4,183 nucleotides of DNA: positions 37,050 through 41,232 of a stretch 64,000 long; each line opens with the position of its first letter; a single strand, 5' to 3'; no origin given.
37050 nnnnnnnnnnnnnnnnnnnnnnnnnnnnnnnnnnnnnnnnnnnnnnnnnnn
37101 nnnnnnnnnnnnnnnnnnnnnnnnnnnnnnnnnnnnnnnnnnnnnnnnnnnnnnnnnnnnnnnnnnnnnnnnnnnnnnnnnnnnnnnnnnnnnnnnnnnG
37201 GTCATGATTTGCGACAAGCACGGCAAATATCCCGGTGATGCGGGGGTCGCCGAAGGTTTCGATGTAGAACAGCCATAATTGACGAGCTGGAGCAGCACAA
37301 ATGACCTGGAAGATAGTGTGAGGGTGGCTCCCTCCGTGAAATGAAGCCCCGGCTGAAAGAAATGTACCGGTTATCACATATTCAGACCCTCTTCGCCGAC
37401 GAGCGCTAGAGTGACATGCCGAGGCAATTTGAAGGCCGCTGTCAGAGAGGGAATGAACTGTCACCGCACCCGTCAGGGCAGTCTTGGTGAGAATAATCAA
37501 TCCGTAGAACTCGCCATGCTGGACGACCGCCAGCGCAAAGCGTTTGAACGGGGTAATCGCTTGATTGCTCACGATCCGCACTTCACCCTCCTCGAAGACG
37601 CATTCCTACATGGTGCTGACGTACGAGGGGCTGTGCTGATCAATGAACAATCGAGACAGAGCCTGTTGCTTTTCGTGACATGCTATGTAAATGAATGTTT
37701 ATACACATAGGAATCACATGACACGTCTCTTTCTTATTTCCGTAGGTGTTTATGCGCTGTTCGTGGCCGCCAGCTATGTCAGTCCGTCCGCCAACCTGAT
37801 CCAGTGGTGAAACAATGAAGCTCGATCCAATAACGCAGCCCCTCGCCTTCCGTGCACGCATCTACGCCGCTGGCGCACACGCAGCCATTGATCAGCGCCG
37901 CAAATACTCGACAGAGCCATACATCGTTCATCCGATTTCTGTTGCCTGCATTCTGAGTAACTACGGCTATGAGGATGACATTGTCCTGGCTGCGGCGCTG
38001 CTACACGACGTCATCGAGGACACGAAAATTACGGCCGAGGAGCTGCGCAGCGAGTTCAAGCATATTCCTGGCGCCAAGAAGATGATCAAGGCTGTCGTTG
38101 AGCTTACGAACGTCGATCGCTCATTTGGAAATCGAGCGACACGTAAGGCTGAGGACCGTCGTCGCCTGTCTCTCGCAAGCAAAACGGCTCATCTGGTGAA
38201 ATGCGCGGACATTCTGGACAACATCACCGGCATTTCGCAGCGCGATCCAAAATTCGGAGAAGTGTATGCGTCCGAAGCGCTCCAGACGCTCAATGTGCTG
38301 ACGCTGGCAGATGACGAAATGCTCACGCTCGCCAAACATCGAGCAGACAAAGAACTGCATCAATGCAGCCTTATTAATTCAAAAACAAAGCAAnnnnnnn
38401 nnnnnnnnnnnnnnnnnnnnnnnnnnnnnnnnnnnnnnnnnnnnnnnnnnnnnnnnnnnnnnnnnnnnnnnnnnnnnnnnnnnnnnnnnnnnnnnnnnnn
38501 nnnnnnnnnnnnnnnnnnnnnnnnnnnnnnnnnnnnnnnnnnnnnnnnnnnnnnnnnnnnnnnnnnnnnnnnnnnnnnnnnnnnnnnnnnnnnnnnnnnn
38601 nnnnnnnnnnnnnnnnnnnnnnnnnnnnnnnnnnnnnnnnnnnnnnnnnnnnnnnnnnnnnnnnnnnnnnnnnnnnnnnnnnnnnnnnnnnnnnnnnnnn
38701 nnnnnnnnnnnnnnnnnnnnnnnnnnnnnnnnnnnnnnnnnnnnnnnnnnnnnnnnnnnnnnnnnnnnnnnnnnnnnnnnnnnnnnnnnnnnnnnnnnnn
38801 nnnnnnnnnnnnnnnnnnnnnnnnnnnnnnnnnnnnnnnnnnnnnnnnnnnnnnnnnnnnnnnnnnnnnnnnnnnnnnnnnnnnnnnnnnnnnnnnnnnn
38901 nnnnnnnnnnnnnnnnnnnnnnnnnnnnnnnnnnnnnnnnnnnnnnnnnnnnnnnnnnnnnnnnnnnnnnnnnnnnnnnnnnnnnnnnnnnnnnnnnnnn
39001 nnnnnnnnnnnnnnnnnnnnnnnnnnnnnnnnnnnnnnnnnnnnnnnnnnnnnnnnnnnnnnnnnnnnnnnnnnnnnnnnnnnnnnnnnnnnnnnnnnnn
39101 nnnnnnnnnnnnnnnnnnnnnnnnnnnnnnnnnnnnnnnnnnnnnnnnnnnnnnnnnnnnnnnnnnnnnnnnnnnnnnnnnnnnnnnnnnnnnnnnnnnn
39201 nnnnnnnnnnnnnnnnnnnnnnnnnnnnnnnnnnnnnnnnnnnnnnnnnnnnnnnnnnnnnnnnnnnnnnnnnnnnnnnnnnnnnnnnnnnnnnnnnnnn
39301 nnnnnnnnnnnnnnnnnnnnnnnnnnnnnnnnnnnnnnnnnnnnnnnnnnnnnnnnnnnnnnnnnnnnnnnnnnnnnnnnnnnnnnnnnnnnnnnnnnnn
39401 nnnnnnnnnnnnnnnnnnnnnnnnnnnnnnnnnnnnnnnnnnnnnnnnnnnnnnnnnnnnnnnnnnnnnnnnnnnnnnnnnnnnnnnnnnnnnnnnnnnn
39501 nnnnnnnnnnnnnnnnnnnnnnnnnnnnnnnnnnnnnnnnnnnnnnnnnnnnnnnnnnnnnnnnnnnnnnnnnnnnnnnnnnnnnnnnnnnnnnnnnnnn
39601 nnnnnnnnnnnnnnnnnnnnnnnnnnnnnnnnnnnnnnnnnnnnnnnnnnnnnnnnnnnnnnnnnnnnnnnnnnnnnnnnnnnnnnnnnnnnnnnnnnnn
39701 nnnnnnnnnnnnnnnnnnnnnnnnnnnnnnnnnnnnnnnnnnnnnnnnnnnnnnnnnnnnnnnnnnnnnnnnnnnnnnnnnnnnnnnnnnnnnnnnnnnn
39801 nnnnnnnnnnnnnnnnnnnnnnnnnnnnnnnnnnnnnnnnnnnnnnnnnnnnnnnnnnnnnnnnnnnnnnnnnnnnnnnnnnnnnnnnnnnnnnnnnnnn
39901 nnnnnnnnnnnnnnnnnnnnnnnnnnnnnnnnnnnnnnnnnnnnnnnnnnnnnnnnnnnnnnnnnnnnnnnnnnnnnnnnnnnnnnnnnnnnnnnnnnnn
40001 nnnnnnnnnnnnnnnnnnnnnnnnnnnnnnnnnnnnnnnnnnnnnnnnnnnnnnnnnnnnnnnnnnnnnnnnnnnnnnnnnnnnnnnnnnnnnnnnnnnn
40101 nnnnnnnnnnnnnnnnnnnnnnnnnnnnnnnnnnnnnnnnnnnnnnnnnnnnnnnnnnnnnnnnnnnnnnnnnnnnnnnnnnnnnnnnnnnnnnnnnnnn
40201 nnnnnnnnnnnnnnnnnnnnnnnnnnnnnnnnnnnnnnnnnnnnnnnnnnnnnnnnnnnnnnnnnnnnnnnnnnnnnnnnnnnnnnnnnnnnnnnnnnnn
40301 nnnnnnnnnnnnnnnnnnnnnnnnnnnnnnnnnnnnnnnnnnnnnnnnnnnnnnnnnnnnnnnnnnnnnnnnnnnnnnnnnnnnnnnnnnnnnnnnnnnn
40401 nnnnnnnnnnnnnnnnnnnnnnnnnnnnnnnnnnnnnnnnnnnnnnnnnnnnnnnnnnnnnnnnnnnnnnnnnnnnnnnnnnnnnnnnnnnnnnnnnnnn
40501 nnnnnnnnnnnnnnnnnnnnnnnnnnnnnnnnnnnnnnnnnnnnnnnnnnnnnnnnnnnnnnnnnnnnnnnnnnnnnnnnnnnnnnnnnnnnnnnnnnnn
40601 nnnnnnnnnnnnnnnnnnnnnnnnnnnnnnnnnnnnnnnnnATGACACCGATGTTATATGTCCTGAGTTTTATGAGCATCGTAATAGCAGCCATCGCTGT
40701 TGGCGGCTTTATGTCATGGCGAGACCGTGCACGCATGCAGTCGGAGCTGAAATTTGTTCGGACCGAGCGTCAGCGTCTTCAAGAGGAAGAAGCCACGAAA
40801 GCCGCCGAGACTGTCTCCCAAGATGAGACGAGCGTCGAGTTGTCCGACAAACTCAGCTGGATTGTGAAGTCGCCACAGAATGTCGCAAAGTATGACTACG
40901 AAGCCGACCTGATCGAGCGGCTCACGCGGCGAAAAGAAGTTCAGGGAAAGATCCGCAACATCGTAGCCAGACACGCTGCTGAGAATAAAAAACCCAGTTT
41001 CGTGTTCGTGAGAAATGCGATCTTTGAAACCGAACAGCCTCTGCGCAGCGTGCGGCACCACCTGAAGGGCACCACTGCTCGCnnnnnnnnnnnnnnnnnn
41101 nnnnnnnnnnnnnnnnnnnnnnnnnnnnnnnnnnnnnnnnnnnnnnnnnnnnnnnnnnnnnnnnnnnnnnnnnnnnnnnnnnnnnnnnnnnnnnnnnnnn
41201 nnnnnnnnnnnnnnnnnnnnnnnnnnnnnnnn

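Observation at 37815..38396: Phage-encoded small alarmone hydrolase (SpoT-type HD domain without synthetase)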

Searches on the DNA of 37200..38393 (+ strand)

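Call 46: search_rna_families(source=window, start=37200, end=37850, threshold=evalue, max_evalue=1, show_alignments=2)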
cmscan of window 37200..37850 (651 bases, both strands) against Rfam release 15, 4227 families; matches with E-value up to 1: 0.
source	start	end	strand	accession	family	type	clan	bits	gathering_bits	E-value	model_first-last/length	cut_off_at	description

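Call 55: search_dna_similar(query=window:37290-37690:+, collection=phages, mode=distant, max_rows=30, max_evalue=0.001)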
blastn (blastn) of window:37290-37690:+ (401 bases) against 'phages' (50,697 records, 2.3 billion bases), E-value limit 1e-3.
No match.

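Call 67: build_rna_model(alignment_id=A5)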
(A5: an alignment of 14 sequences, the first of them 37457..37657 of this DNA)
Model R1 built from alignment A5 (14 sequences, 248 columns); structure: RNAalifold consensus.
model positions 205; base pairs 30; branch points 1; effective number of sequences 4.23; information 0.59 bits per position. Calibrated on 0.2 Mb of random sequence (short: E-values are rough).
structure used (alignment columns):
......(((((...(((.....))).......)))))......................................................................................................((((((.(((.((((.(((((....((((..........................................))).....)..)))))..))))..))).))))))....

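Call 68: search_with_rna_model(model_id=R1, sources=[window, L004, L005, L007, L010, L011, L012, L013, L014, L015, L016, L017, L018, L019, L020, L021, L022, L023, L024, L025, L026, L027, L028, L029, L030, L031, L032, L033, L034, L035], max_evalue=0.01, make_alignment=true)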
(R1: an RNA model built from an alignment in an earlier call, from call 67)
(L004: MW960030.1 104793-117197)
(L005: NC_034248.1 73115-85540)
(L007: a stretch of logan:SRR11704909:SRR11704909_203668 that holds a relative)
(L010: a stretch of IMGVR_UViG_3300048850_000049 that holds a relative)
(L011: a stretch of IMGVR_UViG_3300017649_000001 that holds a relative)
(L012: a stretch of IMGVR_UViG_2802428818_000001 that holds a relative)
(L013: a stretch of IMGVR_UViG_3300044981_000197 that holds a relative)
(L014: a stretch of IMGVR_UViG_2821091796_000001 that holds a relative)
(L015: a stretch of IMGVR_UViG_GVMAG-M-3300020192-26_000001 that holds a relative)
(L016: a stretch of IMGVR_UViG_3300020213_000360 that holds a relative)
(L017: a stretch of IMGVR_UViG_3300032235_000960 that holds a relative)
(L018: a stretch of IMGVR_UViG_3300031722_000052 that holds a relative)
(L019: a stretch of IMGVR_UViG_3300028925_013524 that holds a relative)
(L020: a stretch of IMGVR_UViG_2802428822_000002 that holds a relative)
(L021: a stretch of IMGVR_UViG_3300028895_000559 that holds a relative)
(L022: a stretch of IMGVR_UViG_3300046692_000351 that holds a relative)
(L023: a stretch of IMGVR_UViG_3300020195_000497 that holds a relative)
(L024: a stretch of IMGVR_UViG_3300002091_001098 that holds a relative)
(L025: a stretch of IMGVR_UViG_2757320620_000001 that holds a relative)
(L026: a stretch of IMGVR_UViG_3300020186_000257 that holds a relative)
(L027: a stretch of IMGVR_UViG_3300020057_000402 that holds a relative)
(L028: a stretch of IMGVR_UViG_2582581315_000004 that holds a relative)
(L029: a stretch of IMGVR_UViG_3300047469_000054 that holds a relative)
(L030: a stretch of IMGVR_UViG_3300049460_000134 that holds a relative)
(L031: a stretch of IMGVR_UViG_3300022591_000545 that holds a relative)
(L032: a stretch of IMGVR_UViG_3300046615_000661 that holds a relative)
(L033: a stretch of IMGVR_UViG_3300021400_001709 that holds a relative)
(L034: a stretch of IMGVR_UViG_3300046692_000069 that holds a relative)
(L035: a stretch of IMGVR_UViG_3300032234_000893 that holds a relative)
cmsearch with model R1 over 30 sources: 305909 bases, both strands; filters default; matches with E-value up to 0.01: 16.
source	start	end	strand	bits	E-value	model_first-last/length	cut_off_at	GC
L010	2218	2417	+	178.1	4.4e-55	1-205/205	no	0.56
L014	7237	7437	+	172.9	2e-53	1-205/205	no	0.54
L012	1184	1388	-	166.4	2.3e-51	1-205/205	no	0.57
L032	12955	13148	-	162.1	5.4e-50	1-205/205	no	0.57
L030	401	599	+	155.2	8.7e-48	1-205/205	no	0.57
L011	534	734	+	155.1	9e-48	1-205/205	no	0.53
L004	11702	11893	+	153.5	3e-47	1-205/205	no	0.6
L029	11207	11415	+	153.3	3.4e-47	1-205/205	no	0.49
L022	209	398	+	150.1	3.4e-46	1-205/205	no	0.58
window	37457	37657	+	147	3.4e-45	1-205/205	no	0.55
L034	3745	3976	+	145.5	1e-44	1-205/205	no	0.5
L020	9784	9997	-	145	1.5e-44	1-205/205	no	0.56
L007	223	419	+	143.2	5.3e-44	1-205/205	no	0.53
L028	2650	2836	-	142.8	7.4e-44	1-205/205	no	0.57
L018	4646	4913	-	93.4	3.9e-28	1-205/205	no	0.43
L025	1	54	+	34.6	1.9e-09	152-205/205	5'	0.52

Alignment A6: 16 matches aligned to the model, 324 columns, each read 5' to 3' on its own strand. Consensus structure (alignment columns), stored with it:
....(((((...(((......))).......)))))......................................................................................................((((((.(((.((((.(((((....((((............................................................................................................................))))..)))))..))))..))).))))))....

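Call 82: search_rna_families(sources=[L007, L012, L030, L022, L028], threshold=evalue, max_evalue=10)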
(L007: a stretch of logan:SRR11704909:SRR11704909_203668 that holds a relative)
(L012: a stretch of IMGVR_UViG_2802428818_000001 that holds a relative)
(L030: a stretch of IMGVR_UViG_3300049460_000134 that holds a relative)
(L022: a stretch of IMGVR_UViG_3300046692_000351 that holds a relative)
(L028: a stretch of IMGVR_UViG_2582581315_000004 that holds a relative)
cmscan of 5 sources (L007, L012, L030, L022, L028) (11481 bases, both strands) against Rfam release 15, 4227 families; matches with E-value up to 10: 5.
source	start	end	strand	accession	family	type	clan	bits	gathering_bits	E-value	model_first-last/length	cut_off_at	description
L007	1165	1291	+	RF02316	TtnuHACA9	Gene; snRNA; snoRNA; HACA-box;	-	23.1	100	4.7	1-135/135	no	Tetrahymena snoRNA TtnuHACA9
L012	2273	2353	-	RF02791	CcsR1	Gene; sRNA;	-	19.7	65.3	0.48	1-83/83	no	Conserved CCUCCUCCC motif stress-induced RNA 1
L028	2835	2888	+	RF01420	snoR113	Gene; snRNA; snoRNA; CD-box;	-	19.5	47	3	1-103/103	no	Small nucleolar RNA snoR113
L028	1242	1323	+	RF00499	Parecho_CRE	Cis-reg;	-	18.7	55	6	1-116/116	no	Human parechovirus 1 (HPeV1) cis regulatory element (CRE)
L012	986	1047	-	RF01276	sR53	Gene; snRNA; snoRNA; CD-box;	-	17.8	49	2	1-60/60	no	Small nucleolar RNA sR53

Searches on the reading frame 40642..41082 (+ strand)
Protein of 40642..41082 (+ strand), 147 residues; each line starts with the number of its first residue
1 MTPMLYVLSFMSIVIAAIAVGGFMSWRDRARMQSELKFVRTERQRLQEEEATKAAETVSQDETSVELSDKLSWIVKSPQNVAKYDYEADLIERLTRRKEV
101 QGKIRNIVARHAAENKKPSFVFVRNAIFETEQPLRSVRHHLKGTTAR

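Call 13: search_protein_families(library=pfam, proteins=[window:40642-41082:+], max_evalue=0.01)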
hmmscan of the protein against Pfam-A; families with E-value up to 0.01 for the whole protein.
window:40642-41082:+ (147 aa): 1 family
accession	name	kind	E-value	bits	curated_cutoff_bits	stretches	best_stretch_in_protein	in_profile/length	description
PF05615.18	THOC7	-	0.0076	17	28.7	1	31-103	63-135/136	Tho complex subunit 7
